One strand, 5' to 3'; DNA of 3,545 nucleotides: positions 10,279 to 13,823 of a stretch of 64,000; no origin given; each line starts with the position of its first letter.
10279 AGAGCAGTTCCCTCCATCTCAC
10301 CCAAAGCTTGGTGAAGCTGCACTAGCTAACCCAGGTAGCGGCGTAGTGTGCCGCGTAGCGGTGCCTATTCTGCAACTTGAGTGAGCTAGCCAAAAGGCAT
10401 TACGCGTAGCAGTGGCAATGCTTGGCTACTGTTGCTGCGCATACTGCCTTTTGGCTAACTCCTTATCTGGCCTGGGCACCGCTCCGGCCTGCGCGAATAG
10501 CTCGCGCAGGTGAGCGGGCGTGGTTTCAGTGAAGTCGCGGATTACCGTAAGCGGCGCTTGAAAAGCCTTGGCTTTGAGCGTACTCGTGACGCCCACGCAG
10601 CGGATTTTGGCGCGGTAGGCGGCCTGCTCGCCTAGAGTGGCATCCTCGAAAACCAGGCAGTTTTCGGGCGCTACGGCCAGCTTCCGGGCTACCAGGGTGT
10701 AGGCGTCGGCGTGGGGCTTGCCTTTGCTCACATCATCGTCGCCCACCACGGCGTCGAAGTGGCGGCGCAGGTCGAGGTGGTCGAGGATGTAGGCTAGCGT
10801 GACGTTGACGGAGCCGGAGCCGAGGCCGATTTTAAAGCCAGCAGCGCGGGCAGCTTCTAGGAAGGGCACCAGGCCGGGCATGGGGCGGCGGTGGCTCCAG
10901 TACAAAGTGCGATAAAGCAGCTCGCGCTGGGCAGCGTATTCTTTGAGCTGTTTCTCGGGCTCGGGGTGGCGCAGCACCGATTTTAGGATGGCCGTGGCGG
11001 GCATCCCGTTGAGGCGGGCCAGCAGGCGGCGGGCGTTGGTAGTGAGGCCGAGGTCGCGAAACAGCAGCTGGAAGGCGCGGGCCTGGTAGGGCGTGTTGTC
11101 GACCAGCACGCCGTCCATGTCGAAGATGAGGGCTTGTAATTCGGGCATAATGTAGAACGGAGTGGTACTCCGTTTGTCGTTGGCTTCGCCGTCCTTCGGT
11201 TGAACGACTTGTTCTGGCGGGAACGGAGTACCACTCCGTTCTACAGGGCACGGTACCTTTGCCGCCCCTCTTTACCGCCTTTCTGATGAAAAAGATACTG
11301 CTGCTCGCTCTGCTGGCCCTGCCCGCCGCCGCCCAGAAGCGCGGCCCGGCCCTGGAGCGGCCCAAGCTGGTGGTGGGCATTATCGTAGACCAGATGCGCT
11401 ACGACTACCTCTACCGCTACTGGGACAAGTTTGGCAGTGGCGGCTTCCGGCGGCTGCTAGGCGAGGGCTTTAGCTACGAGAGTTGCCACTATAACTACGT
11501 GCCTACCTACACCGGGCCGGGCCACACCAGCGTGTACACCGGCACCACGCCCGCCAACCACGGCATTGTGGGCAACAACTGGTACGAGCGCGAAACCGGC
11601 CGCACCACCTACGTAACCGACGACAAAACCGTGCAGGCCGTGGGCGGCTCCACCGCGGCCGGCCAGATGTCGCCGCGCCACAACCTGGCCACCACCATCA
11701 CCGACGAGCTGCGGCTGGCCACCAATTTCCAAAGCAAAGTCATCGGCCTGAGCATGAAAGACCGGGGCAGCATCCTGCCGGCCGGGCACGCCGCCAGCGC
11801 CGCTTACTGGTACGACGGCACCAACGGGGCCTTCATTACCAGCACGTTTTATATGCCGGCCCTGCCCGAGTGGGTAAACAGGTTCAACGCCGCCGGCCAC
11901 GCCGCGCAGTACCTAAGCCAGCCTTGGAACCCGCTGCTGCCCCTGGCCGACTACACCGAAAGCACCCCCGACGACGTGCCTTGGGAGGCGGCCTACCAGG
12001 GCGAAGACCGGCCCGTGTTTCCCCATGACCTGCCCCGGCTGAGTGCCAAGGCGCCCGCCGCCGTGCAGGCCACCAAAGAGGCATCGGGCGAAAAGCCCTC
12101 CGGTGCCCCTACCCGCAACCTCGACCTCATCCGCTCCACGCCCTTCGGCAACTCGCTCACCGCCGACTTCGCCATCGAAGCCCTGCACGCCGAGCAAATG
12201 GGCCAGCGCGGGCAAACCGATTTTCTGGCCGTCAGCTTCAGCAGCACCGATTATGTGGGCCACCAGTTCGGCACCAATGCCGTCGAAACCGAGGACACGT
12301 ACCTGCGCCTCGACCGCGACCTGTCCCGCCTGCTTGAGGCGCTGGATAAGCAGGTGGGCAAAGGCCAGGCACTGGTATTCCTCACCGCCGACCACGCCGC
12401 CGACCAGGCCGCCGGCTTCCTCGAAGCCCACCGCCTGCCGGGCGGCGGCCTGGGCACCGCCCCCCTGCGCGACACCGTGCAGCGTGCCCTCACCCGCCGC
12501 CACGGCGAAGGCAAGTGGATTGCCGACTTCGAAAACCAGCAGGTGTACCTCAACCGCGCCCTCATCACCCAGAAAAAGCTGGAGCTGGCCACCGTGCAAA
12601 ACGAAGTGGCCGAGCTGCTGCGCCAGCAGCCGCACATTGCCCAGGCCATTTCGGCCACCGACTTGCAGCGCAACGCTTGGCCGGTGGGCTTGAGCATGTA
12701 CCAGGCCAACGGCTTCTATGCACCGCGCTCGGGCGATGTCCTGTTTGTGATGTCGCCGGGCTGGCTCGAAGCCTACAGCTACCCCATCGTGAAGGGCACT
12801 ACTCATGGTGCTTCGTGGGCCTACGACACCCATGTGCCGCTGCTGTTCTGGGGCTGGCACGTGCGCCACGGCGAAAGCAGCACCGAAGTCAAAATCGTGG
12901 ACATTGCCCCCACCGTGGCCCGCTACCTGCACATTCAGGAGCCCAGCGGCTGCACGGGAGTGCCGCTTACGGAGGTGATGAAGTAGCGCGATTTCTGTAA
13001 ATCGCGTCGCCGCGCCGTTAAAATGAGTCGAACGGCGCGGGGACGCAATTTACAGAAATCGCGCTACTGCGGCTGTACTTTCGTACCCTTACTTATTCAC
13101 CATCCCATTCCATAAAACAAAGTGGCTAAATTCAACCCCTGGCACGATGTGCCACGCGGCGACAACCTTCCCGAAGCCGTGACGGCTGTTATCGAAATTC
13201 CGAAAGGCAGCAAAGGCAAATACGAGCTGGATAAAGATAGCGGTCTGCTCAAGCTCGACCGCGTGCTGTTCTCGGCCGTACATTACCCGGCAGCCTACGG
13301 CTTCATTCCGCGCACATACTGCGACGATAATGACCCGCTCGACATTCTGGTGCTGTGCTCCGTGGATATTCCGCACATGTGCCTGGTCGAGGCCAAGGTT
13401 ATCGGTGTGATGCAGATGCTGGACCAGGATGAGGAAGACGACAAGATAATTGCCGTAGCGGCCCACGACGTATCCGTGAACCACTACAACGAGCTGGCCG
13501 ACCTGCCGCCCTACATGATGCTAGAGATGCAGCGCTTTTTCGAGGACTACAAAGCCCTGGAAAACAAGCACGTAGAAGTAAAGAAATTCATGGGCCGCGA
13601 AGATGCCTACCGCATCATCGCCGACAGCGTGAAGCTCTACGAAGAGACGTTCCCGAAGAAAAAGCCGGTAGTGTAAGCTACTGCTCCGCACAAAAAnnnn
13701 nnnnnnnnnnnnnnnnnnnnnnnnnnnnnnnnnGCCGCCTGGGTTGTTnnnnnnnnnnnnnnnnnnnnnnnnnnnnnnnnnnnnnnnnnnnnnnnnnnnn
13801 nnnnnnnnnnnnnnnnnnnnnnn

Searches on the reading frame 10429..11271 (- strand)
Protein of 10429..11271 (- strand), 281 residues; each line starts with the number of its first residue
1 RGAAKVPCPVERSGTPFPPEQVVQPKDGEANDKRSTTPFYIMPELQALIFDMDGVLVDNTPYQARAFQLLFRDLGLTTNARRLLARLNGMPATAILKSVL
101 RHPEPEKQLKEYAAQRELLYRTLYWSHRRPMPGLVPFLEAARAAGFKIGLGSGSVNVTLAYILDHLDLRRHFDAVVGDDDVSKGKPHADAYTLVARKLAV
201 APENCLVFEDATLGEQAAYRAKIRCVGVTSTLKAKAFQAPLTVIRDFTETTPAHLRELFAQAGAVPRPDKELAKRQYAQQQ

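Call 20: search_protein_families(library=pfam, proteins=[window:10429-11271:-], max_evalue=0.00001)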
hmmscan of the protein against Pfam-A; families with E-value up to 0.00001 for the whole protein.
window:10429-11271:- (281 aa): 3 families
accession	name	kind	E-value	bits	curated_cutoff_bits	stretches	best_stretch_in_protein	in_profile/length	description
PF13419.12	HAD_2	-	4e-26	92.6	23.8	1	48-228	1-178/178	Haloacid dehalogenase-like hydrolase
PF00702.32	Hydrolase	-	9.3e-25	88.6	26.4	1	46-218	2-187/191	haloacid dehalogenase-like hydrolase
PF12710.13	HAD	-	8.8e-07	30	27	1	49-179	2-131/189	haloacid dehalogenase-like hydrolase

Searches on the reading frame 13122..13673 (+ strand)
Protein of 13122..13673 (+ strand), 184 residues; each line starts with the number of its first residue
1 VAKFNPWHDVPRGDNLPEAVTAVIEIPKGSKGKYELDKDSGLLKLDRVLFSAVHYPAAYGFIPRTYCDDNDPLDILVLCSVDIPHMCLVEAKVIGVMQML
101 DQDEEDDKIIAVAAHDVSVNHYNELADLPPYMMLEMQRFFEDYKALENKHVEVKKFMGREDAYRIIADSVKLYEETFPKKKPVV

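Call 20: search_protein_families(library=pfam, proteins=[window:13122-13673:+], max_evalue=0.00001)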
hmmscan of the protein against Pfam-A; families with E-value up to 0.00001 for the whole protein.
window:13122-13673:+ (184 aa): 1 family
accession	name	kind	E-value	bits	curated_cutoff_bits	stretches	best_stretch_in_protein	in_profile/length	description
PF00719.24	Pyrophosphatase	-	4.7e-58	195.8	23.5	1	22-173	1-152/153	Inorganic pyrophosphatase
